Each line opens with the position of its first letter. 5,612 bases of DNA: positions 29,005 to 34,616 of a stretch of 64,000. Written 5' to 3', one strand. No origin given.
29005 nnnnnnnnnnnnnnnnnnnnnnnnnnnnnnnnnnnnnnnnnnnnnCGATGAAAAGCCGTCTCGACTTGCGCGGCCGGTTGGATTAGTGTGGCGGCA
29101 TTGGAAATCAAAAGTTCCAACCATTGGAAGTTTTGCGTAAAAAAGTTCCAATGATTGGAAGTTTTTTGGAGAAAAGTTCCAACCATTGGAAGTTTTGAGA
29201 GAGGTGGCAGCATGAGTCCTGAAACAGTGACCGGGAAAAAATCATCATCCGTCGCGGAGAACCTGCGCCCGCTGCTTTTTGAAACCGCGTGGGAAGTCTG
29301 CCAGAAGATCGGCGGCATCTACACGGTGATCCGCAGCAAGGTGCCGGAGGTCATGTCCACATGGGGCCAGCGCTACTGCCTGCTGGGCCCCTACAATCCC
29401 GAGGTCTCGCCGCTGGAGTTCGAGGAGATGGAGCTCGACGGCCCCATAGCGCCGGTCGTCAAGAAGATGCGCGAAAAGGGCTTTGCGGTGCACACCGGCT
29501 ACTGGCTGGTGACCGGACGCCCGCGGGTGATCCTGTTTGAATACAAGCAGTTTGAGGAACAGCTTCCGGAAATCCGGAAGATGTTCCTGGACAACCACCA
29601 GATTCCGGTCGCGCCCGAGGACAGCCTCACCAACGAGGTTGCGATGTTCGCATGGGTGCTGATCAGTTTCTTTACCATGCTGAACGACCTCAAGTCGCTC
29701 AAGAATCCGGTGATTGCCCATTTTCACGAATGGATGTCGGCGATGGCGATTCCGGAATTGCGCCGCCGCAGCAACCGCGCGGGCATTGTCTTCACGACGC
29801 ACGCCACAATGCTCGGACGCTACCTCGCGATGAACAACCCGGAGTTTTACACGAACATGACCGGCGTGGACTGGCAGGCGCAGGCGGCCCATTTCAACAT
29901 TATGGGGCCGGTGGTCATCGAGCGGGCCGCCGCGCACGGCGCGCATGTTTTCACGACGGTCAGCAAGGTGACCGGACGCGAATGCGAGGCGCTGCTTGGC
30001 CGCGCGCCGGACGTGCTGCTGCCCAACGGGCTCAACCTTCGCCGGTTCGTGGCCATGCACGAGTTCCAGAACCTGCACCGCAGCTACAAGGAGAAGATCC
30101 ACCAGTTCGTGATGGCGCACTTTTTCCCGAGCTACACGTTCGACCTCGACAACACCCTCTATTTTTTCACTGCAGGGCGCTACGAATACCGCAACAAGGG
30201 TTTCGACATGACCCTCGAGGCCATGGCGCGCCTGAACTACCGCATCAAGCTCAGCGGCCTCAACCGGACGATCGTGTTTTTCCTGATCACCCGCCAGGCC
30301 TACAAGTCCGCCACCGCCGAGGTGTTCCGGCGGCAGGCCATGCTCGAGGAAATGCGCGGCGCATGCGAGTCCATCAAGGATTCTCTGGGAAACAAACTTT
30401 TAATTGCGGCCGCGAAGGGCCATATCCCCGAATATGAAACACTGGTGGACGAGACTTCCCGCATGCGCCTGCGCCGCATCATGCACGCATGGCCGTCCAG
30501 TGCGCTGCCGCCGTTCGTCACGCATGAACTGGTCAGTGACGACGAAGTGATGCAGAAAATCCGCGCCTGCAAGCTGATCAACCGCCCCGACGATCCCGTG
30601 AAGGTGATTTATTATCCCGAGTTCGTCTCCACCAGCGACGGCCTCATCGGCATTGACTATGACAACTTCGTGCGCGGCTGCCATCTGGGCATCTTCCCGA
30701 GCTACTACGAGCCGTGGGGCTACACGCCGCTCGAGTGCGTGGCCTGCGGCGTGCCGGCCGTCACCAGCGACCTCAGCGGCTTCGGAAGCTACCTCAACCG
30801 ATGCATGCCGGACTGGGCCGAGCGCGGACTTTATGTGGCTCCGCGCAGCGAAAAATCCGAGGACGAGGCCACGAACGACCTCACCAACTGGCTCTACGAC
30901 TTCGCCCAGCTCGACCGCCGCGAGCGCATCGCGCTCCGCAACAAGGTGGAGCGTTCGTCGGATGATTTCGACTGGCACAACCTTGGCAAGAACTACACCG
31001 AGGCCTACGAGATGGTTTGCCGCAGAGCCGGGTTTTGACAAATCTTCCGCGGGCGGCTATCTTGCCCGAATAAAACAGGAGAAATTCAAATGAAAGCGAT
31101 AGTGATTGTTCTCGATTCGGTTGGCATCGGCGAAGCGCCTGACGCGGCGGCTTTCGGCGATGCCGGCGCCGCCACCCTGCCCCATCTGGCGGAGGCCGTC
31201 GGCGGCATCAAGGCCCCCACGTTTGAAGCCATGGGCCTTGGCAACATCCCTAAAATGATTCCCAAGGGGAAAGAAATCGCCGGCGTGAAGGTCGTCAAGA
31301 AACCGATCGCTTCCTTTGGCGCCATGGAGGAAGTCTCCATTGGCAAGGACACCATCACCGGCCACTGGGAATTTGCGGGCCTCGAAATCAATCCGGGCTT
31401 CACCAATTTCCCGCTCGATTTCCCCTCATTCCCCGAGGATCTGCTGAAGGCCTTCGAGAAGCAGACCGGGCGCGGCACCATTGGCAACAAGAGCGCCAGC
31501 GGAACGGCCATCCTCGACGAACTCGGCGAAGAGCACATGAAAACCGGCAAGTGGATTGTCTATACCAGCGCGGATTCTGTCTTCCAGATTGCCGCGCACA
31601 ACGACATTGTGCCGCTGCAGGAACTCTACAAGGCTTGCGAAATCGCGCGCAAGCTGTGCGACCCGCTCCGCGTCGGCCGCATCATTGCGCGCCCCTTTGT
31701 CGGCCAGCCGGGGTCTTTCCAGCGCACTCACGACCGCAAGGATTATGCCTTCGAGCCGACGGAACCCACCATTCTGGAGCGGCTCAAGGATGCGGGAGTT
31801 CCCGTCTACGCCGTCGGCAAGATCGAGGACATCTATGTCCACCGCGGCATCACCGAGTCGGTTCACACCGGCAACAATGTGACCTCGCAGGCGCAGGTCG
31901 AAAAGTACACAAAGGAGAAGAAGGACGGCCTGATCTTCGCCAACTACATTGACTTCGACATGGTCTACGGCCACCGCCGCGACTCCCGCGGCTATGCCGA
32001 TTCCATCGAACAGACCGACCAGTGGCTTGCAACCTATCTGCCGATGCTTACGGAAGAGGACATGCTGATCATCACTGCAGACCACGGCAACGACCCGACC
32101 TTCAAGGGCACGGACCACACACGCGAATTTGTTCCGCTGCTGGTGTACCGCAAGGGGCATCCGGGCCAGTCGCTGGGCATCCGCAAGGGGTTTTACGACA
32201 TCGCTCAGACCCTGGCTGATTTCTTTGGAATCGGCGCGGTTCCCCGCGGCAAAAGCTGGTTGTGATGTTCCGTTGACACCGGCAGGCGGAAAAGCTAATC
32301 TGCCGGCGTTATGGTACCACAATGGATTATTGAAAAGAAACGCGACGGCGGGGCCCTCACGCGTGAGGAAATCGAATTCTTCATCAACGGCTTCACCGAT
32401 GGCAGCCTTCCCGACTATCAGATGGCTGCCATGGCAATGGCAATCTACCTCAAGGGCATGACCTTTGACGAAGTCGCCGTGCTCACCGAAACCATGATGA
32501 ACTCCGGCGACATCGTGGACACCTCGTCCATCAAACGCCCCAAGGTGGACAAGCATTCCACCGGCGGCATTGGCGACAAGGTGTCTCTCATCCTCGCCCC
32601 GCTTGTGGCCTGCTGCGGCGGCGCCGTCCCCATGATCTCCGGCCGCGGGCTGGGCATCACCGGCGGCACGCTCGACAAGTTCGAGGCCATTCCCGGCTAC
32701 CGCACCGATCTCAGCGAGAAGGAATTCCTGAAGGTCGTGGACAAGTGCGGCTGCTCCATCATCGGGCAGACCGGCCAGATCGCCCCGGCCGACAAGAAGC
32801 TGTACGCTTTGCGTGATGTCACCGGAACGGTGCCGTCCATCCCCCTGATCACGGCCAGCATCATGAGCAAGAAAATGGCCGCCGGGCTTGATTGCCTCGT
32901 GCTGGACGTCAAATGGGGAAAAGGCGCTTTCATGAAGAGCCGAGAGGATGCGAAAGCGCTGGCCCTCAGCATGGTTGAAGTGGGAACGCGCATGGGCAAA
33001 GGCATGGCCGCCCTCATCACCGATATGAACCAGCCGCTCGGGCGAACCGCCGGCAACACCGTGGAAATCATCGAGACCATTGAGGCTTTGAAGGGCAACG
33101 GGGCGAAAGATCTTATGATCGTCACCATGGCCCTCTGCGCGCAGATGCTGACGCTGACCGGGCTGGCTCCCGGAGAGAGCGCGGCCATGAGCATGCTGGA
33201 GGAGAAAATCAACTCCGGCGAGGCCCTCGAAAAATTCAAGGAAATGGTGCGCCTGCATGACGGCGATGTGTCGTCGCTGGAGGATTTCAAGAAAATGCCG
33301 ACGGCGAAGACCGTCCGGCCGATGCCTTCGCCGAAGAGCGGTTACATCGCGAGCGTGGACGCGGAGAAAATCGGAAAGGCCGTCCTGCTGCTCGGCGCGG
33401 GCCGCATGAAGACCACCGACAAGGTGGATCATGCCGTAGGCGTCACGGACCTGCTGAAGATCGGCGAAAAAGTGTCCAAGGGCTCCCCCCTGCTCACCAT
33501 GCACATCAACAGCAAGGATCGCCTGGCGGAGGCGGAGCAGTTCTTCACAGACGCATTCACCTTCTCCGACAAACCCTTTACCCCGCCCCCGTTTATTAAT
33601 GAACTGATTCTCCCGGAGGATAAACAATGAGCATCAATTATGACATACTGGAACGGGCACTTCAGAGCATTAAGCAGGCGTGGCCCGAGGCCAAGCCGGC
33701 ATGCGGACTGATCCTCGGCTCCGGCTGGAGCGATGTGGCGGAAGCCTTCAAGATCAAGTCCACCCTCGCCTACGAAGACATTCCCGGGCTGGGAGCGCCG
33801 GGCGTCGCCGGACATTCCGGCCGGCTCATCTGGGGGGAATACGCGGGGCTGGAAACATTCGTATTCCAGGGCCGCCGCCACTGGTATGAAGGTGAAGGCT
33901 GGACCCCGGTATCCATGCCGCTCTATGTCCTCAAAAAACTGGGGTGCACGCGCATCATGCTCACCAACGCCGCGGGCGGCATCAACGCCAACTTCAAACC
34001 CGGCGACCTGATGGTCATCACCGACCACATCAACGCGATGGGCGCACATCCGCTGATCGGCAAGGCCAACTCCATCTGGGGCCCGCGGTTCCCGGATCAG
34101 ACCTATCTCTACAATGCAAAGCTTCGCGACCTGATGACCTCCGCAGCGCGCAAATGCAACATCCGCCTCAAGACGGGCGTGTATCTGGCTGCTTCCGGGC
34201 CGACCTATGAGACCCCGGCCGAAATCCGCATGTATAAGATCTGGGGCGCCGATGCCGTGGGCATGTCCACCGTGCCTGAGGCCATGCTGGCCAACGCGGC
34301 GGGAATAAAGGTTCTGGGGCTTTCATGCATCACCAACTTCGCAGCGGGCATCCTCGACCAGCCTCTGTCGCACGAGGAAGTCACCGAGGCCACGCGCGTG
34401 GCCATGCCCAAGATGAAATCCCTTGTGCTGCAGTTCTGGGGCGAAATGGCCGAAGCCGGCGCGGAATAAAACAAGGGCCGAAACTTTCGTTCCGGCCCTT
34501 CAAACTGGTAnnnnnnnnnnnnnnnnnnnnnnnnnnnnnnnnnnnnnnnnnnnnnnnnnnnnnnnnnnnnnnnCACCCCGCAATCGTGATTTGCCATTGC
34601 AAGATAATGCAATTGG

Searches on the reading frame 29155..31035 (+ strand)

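Call 87: search_protein_families(library=pfam, proteins=[window:29155-31035:+])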
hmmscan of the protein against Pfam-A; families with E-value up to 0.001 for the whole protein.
window:29155-31035:+ (627 aa): 7 families
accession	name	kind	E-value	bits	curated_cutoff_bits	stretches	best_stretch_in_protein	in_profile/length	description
PF05693.19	Glycogen_syn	-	1.4e-195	652.1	27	1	43-625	1-586/639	Glycogen synthase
PF00534.26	Glycos_transf_1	-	3.6e-10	40.1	26.4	1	503-548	87-132/172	Glycosyl transferases group 1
PF13692.12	Glyco_trans_1_4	-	7.3e-09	36.5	27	1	502-567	70-130/142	Glycosyl transferases group 1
PF20706.3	GT4-conflict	-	1.4e-08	34.6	26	1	505-580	278-355/385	Family 4 Glycosyltransferase in conflict systems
PF08323.17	Glyco_transf_5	-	8.9e-07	29.3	22.7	1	154-276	103-223/239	Starch synthase catalytic domain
PF13579.12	Glyco_trans_4_4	-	1.8e-05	25.6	29.7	1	148-292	43-158/158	Glycosyl transferase 4-like domain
PF13439.12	Glyco_transf_4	-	8.9e-05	23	28.5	1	166-297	55-170/170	Glycosyltransferase Family 4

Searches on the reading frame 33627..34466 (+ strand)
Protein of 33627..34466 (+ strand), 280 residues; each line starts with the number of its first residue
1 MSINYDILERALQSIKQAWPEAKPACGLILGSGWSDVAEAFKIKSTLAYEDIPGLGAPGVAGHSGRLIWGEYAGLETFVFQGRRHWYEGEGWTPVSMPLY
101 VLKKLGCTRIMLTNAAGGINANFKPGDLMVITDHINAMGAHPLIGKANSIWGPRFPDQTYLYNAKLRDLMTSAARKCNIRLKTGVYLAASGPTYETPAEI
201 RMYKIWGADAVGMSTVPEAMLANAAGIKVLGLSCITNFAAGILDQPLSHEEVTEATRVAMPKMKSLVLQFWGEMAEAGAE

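Call 33: search_protein_families(library=pfam, proteins=[window:33627-34466:+])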
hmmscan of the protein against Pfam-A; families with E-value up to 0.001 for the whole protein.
window:33627-34466:+ (280 aa): 1 family
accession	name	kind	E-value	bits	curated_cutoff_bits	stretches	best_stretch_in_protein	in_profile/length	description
PF01048.26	PNP_UDP_1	-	8.4e-52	176.3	25.1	1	27-270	3-231/233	Phosphorylase superfamily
